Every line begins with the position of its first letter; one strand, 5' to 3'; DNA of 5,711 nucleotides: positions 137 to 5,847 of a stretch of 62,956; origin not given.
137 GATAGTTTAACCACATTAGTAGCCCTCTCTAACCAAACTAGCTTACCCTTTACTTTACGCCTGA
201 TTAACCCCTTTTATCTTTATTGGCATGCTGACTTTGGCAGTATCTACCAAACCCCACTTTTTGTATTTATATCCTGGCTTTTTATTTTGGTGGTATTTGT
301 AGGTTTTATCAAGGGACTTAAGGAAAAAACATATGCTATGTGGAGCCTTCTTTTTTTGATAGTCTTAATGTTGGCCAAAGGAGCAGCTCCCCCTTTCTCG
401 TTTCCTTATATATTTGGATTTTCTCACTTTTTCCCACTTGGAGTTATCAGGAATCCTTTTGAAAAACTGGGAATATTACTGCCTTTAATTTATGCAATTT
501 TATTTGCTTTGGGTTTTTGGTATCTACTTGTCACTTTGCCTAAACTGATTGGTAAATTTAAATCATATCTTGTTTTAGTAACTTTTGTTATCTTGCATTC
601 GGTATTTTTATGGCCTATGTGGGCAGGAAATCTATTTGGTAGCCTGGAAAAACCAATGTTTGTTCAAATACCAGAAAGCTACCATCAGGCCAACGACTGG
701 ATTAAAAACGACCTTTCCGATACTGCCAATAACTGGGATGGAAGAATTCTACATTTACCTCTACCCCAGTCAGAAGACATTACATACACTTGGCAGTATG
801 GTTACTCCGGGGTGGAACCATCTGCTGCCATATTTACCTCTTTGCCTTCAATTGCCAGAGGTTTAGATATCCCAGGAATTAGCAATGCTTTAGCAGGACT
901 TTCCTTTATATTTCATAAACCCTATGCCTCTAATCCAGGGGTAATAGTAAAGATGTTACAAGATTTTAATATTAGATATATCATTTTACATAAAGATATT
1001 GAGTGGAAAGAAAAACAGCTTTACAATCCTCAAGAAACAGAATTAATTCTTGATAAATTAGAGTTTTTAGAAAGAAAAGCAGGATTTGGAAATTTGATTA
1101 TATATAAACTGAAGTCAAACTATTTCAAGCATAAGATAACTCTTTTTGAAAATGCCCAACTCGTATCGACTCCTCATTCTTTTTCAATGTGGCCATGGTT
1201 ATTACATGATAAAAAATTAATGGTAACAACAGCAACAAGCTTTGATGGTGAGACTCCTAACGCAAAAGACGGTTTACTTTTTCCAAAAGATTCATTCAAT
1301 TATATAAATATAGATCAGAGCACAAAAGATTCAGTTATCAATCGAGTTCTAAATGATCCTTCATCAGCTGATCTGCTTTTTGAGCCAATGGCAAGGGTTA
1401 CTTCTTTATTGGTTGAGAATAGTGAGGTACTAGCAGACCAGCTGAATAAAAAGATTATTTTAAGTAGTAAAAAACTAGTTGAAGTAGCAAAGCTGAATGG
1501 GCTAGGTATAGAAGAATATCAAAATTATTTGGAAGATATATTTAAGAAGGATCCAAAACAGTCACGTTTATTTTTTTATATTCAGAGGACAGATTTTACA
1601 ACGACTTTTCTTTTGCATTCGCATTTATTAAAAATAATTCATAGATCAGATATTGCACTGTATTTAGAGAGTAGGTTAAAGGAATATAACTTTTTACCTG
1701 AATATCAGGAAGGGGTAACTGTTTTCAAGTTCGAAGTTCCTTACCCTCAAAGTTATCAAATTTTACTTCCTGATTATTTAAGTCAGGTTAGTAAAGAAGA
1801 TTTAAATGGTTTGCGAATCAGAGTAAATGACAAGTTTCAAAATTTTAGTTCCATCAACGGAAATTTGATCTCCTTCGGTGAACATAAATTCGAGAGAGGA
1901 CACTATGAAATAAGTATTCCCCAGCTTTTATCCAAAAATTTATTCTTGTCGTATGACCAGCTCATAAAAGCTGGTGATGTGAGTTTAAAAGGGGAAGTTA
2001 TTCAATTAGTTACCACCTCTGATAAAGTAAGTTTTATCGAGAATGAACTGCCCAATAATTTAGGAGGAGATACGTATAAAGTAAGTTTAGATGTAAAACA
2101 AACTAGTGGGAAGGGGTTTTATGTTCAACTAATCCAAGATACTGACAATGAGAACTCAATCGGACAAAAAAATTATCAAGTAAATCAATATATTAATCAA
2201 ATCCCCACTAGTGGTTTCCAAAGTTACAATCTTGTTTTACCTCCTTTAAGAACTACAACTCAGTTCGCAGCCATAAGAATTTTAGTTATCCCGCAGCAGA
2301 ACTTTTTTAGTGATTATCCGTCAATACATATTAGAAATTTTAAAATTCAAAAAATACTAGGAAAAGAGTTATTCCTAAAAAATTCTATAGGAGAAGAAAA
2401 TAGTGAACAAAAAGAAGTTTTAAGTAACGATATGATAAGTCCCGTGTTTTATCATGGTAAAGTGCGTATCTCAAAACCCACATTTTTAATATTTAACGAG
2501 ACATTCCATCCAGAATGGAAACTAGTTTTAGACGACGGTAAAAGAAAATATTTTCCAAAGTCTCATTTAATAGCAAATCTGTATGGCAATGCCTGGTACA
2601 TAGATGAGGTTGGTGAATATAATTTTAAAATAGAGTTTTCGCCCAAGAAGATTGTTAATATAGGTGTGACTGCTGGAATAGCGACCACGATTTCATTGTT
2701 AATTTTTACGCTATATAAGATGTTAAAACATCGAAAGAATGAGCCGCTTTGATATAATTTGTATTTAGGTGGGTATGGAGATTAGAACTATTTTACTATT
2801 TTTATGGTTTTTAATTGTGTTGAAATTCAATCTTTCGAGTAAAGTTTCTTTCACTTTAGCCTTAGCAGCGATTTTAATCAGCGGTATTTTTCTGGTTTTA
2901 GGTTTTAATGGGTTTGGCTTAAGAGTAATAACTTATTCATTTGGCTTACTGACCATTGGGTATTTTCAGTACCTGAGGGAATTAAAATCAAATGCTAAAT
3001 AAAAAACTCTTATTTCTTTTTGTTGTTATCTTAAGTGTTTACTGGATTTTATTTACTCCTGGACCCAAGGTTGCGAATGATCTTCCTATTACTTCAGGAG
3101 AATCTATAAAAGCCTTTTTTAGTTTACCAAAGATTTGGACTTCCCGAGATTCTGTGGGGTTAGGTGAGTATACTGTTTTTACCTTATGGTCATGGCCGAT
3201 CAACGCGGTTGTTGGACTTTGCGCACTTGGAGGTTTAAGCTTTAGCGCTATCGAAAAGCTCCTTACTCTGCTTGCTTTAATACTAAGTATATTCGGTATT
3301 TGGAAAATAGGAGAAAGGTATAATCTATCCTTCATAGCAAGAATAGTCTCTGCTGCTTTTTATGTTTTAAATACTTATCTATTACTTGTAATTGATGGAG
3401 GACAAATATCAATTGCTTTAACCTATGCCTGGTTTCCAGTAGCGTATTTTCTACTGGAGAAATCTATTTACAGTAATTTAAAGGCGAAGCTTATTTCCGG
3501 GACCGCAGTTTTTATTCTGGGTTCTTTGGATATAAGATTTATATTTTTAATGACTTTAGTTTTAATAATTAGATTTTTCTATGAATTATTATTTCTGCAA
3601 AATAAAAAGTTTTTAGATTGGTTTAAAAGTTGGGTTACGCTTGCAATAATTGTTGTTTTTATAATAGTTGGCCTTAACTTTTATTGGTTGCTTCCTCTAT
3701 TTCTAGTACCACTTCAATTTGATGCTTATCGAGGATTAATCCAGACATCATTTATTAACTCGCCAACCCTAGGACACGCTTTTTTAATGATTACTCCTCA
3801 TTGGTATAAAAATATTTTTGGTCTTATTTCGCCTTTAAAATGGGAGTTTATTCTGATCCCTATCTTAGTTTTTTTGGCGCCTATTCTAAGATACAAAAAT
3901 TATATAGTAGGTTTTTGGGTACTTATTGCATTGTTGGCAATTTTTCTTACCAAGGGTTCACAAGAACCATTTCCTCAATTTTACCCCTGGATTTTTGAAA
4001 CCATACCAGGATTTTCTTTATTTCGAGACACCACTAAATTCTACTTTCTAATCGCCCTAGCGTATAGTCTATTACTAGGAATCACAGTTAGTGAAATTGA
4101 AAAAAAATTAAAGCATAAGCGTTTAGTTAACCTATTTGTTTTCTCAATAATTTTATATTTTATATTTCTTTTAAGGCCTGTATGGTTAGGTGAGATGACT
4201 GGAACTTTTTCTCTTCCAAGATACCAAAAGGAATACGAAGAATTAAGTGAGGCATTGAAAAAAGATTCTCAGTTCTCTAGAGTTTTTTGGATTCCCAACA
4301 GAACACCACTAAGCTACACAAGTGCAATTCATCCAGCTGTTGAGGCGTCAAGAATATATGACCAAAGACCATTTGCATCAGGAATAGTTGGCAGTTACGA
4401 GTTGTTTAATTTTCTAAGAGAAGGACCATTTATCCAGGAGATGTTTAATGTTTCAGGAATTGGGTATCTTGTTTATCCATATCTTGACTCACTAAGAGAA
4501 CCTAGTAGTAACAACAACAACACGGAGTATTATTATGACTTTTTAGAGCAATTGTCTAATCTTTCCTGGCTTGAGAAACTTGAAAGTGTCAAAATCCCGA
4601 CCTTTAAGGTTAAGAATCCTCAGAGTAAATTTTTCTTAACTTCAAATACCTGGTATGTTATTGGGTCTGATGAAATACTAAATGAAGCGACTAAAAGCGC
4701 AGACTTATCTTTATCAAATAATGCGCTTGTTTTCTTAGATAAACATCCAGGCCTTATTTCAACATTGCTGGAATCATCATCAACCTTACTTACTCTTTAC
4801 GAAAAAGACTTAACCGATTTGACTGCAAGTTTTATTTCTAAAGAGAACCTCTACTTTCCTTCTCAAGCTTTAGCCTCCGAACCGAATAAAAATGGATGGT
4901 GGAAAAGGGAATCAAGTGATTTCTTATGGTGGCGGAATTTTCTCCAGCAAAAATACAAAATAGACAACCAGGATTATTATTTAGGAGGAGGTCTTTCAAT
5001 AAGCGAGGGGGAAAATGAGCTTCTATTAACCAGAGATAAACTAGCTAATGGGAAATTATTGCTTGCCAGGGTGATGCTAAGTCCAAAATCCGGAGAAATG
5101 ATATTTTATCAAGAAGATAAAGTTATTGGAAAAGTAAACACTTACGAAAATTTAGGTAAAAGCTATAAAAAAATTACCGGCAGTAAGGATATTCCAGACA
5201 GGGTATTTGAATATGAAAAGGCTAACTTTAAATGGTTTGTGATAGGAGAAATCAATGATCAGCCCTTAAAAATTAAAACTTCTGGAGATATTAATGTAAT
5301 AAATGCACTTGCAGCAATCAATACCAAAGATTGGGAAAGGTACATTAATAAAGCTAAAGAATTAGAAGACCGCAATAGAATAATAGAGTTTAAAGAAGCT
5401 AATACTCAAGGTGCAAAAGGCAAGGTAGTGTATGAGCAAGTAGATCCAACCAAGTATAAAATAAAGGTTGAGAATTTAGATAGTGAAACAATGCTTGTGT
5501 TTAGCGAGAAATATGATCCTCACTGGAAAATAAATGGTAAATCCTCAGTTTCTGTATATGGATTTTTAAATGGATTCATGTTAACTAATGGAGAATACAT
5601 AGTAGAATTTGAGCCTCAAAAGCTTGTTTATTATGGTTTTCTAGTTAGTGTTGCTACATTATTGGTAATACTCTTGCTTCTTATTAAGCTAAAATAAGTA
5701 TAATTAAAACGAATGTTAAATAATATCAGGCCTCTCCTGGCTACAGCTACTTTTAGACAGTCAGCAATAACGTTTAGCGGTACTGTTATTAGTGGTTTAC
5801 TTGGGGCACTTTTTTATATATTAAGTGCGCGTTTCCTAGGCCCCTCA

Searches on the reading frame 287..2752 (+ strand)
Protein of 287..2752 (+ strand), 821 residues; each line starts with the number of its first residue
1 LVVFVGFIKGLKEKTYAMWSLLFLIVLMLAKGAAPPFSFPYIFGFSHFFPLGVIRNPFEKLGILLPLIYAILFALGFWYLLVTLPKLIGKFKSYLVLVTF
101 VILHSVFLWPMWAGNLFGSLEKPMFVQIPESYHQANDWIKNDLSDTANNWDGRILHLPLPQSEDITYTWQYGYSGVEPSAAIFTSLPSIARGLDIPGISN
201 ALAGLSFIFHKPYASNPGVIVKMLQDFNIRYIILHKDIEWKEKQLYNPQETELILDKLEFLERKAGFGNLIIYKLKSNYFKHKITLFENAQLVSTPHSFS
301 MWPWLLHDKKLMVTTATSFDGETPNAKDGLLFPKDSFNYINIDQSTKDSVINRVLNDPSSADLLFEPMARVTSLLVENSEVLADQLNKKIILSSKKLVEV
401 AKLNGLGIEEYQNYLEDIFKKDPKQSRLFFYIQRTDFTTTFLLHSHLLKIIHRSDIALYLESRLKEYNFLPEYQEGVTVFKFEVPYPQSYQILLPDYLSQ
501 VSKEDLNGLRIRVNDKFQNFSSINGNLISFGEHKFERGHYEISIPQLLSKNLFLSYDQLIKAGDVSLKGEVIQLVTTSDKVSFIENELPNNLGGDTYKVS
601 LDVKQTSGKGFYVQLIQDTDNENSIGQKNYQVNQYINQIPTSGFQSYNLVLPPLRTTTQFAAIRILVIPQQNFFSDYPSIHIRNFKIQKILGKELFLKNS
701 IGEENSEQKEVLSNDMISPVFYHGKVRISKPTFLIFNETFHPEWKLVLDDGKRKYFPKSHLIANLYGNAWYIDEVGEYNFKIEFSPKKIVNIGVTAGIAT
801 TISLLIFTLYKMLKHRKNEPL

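Call 5: search_protein_families(library=pfam, proteins=[window:287-2752:+], max_evalue=0.01)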
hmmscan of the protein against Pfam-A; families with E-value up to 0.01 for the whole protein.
window:287-2752:+ (821 aa): 1 family
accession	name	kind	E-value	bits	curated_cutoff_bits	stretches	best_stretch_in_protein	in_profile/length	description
PF11847.13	GT-C_AftD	-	4.1e-06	25.5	26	1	92-272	377-544/661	Alpha-(1->3)-arabinofuranosyltransferase, N-terminal GT-C domain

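Call 33: search_protein_families(library=ncbifam, proteins=[window:287-2752:+], max_evalue=0.1)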
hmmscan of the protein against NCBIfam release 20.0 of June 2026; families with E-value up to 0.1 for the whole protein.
window:287-2752:+ (821 aa): 0 families

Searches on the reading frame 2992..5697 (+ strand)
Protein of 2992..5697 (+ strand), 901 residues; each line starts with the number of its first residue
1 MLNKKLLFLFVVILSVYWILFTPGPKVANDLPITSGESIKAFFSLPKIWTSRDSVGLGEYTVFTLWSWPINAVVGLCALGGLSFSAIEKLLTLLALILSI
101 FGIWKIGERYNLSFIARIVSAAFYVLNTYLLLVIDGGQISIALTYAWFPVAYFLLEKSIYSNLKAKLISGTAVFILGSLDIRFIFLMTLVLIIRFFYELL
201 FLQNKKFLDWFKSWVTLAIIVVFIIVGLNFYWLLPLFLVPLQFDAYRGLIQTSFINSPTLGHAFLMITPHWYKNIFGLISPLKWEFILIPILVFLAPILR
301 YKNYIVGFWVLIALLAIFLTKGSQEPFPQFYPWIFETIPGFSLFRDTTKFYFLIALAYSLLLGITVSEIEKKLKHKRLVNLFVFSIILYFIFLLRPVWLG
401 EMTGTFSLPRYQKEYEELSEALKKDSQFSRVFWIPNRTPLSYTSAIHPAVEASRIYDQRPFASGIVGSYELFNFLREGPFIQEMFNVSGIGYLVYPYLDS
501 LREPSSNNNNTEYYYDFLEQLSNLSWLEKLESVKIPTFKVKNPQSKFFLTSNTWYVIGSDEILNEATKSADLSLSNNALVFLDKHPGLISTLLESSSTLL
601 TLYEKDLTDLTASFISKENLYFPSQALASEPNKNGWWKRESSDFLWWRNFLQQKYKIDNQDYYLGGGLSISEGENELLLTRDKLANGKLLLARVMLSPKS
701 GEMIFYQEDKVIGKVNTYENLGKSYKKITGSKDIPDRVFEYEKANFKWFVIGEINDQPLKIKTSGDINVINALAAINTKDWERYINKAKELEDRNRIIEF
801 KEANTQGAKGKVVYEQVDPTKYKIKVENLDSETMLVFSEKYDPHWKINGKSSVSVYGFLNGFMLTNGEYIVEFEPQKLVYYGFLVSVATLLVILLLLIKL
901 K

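Call 5: search_protein_families(library=pfam, proteins=[window:2992-5697:+], max_evalue=0.01)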
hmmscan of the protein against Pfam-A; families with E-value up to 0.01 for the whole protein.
window:2992-5697:+ (901 aa): 0 families

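Call 24: find_homologous_proteins(query=window:2992-5697:+, max_evalue=0.00001)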
Query window:2992-5697:+ (901 aa): 226 proteins with E <= 0.00001 among 8000 candidates; the best 120 are listed.
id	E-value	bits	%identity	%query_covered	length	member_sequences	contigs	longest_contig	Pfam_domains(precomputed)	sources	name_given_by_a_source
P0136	0.0e+0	1428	100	71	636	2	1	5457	-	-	-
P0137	0.0e+0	1077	53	100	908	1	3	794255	-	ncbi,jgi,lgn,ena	-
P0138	3.0e-278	944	48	98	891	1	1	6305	-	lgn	-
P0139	2.0e-274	931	46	98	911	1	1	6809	-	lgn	-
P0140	4.8e-269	913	47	100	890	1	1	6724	-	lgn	-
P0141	9.4e-269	912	46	98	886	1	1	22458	-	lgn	-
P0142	5.1e-268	910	48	97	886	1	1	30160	-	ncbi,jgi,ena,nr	ncbi:hypothetical protein KKE03_01740 [Patescibacteria group bacterium]|nr:hypothetical protein [Pat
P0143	8.4e-268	909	47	99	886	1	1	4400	-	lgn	-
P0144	1.5e-267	908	48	99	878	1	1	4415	-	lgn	-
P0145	3.4e-267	907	48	98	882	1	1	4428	-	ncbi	-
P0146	1.1e-266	906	48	98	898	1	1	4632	-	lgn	-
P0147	3.6e-266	904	47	98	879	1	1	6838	-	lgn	-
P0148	4.9e-265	900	48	98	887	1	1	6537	-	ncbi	-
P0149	8.5e-265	899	46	98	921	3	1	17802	-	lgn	-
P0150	4.4e-264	897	48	98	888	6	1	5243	-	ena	-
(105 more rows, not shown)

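Call 33: search_protein_families(library=ncbifam, proteins=[window:2992-5697:+], max_evalue=0.1)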
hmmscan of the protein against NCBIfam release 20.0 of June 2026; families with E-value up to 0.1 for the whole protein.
window:2992-5697:+ (901 aa): 2 families
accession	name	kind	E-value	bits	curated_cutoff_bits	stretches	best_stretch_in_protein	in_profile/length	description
NF053599.1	transp_MmpA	equivalog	3.9e-13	48.8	210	1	287-457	257-423/543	MmpA family trehalose lipid delivery protein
NF001820.0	PRK00556.1-4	equivalog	0.09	12.2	409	0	833-886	119-174/199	septum site-determining protein MinC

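Call 70: find_encoding_contigs(protein=P0137, flank=10000, max_places=2)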
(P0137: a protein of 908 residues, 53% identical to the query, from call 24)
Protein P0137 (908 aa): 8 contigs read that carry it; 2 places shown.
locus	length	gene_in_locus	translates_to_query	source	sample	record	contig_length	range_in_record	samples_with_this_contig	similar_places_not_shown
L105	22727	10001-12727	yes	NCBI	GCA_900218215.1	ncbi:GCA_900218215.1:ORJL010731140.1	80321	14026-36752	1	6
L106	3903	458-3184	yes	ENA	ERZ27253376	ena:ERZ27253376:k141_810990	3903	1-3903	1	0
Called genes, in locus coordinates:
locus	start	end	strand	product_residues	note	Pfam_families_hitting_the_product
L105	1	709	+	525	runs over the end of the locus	PF00535:Glycos_transf_2, PF13641:Glyco_tranf_2_3, PF07021:MetW, PF13489:Methyltransf_23, PF08241:Methyltransf_11, PF08242:Methyltransf_12, PF13649:Methyltransf_25, PF13847:Methyltransf_31, +2 more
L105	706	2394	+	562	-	PF00535:Glycos_transf_2, PF10111:Glyco_tranf_2_2, PF13506:Glyco_transf_21, PF13641:Glyco_tranf_2_3, PF13489:Methyltransf_23, PF07021:MetW, PF13847:Methyltransf_31, PF08241:Methyltransf_11, +6 more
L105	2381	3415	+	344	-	PF00535:Glycos_transf_2, PF10111:Glyco_tranf_2_2, PF13641:Glyco_tranf_2_3, PF13506:Glyco_transf_21, PF13632:Glyco_trans_2_3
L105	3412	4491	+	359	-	PF00535:Glycos_transf_2, PF10111:Glyco_tranf_2_2 (weak), PF13641:Glyco_tranf_2_3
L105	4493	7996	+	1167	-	PF11847:GT-C_AftD (weak)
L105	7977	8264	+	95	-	-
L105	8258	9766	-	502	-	-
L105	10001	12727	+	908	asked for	-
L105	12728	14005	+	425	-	PF01943:Polysacc_synt, PF13440:Polysacc_synt_3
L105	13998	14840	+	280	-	PF00535:Glycos_transf_2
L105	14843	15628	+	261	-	PF01209:Ubie_methyltran, PF07021:MetW, PF08003:Methyltransf_9 (weak), PF13489:Methyltransf_23, PF13847:Methyltransf_31, PF08241:Methyltransf_11, PF08242:Methyltransf_12, PF13649:Methyltransf_25, +1 more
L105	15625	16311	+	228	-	PF01209:Ubie_methyltran (weak), PF03848:TehB (weak), PF13489:Methyltransf_23, PF05401:NodS, PF08241:Methyltransf_11, PF08242:Methyltransf_12, PF13649:Methyltransf_25, PF13847:Methyltransf_31, +2 more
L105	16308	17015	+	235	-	PF00535:Glycos_transf_2, PF10111:Glyco_tranf_2_2 (weak), PF13641:Glyco_tranf_2_3 (weak)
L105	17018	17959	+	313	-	PF00534:Glycos_transf_1, PF13692:Glyco_trans_1_4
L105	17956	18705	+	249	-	PF00535:Glycos_transf_2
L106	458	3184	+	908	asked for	-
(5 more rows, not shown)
